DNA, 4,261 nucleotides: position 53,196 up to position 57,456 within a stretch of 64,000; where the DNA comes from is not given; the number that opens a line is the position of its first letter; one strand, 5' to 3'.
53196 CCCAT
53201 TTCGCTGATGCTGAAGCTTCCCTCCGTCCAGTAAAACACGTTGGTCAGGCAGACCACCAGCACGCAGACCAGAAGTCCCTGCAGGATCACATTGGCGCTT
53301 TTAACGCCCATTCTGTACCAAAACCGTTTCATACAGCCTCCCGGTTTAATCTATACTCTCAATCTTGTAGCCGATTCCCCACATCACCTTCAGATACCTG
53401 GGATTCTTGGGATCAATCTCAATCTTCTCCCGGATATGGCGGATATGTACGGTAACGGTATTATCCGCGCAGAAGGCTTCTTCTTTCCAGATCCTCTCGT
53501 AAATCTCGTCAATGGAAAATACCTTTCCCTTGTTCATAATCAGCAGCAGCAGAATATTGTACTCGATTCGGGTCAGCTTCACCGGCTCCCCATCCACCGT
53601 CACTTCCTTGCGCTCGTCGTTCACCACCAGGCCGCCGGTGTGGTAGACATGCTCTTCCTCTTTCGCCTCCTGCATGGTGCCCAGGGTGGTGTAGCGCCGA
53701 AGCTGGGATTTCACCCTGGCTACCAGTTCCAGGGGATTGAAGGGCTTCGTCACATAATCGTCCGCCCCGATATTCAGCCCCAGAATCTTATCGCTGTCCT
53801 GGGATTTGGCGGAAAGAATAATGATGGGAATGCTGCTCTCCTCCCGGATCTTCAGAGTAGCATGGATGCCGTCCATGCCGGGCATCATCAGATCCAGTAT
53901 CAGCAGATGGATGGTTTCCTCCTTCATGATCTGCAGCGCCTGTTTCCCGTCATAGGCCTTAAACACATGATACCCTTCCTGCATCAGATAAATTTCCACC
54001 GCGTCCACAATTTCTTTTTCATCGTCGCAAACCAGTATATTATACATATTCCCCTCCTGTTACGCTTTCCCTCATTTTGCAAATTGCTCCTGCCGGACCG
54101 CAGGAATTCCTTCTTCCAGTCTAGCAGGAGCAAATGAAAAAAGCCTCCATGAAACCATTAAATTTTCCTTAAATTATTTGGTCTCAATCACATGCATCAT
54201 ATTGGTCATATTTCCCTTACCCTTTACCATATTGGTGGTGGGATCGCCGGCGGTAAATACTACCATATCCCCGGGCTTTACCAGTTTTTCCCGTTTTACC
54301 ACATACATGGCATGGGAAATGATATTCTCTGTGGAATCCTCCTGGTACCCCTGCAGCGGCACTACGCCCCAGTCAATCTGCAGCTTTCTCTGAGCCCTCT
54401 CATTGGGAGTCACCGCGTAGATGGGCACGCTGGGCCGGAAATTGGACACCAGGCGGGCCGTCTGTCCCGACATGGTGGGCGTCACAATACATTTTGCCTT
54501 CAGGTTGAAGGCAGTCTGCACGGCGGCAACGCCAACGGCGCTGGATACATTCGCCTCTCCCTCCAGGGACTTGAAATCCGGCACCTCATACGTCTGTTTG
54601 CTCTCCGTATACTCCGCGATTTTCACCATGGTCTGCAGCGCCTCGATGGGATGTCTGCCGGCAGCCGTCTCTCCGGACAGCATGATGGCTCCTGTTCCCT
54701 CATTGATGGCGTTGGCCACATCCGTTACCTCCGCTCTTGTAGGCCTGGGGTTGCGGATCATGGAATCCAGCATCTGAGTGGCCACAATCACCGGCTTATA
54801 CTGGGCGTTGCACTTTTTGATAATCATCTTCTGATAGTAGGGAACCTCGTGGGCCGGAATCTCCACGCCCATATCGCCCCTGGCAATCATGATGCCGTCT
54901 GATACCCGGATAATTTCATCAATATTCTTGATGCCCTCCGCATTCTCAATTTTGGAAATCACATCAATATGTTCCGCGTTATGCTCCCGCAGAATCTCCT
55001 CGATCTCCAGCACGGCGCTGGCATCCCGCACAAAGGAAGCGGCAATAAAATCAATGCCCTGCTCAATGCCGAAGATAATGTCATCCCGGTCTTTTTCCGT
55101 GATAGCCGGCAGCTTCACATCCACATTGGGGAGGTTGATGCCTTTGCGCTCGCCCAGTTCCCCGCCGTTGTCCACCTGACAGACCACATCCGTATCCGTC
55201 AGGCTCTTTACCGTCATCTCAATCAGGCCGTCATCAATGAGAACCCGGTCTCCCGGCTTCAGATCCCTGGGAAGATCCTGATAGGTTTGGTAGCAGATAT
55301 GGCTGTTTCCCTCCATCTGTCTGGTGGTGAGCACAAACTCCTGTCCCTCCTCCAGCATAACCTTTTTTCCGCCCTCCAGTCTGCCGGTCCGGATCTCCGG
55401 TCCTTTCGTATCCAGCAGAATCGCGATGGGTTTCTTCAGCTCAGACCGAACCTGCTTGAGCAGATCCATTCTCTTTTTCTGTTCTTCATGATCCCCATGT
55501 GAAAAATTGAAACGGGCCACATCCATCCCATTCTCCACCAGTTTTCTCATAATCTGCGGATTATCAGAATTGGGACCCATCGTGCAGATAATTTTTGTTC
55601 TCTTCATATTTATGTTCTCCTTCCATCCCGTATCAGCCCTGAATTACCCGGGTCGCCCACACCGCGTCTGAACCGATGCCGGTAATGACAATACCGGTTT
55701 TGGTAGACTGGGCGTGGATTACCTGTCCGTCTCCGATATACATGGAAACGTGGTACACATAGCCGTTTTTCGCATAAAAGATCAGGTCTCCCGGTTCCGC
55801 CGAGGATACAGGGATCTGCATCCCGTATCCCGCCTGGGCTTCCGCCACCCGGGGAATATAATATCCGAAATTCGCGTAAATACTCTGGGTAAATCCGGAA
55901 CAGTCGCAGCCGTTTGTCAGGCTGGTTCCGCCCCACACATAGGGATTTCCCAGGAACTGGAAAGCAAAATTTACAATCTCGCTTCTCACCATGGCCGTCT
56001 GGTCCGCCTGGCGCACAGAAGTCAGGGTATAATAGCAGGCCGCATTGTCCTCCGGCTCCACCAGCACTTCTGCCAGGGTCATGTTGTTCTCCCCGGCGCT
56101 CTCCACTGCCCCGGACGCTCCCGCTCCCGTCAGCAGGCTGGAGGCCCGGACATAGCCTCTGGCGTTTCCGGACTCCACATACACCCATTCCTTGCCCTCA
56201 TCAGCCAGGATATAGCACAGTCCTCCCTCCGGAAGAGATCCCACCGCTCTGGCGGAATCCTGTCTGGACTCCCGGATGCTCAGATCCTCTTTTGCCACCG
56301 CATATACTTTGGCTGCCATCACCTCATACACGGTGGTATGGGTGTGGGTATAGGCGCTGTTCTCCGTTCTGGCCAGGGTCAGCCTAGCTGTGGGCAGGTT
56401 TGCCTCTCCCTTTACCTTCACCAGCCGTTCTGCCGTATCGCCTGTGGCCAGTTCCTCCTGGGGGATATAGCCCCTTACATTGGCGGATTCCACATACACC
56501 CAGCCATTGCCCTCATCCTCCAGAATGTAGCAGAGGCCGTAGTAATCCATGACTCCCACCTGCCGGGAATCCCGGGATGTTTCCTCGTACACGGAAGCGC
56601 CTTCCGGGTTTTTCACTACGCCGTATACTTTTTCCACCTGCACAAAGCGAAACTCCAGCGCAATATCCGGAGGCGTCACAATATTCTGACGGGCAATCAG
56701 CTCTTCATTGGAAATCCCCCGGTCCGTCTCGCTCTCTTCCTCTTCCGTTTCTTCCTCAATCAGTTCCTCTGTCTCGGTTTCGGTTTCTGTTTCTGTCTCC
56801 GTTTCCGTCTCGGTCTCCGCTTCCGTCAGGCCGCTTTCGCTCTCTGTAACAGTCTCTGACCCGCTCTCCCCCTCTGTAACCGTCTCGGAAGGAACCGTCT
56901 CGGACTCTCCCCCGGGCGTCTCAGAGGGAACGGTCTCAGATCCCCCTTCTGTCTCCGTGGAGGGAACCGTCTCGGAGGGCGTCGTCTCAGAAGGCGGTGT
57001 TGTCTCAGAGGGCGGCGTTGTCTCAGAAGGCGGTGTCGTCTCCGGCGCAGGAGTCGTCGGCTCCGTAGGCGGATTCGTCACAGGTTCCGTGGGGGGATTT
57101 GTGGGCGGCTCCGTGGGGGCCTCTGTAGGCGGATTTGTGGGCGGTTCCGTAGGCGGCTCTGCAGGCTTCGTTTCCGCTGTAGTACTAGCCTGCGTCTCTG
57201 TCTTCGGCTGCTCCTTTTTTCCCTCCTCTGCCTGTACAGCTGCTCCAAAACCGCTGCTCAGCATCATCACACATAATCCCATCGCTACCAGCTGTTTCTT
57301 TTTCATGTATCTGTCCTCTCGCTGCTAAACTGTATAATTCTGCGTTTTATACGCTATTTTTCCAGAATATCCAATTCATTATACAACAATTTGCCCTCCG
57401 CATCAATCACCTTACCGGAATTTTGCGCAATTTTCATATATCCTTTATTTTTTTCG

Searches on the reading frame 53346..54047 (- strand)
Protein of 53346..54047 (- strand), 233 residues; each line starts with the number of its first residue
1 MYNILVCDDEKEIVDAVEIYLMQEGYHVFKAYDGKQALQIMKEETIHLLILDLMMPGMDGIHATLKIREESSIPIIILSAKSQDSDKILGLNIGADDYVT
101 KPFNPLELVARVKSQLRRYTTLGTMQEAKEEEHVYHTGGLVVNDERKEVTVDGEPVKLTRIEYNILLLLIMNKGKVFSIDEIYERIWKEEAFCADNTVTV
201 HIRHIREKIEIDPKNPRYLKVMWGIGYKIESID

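Call 85: search_protein_families(library=pfam, proteins=[window:53346-54047:-], max_evalue=0.00001)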
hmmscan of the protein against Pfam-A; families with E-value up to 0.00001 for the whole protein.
window:53346-54047:- (233 aa): 2 families
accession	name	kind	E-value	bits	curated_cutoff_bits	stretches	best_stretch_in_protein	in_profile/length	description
PF00072.30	Response_reg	-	1.5e-30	106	30.2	1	4-113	1-111/111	Response regulator receiver domain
PF00486.34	Trans_reg_C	-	9.2e-24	83.8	26.2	1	153-228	1-76/77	Transcriptional regulatory protein, C terminal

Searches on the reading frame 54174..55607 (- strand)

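Call 85: search_protein_families(library=pfam, proteins=[window:54174-55607:-], max_evalue=0.00001)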
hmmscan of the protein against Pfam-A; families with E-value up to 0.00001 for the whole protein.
window:54174-55607:- (477 aa): 2 families
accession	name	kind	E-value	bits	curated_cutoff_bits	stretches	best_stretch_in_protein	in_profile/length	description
PF00224.27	PK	-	1.8e-133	445.2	30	1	1-323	1-327/328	Pyruvate kinase, barrel domain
PF02887.21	PK_C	-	9.6e-34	116.3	28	1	357-474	2-114/114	Pyruvate kinase, alpha/beta domain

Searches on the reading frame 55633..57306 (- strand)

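Call 85: search_protein_families(library=pfam, proteins=[window:55633-57306:-], max_evalue=0.00001)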
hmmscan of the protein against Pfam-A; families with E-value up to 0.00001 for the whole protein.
window:55633-57306:- (557 aa): 2 families
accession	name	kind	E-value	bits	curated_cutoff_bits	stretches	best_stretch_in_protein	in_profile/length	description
PF00877.26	NLPC_P60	-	4.3e-25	88.2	23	1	453-544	1-91/105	NlpC/P60 family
PF08239.17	SH3_3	-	1.3e-07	32.1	27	0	341-390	2-52/54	Bacterial SH3 domain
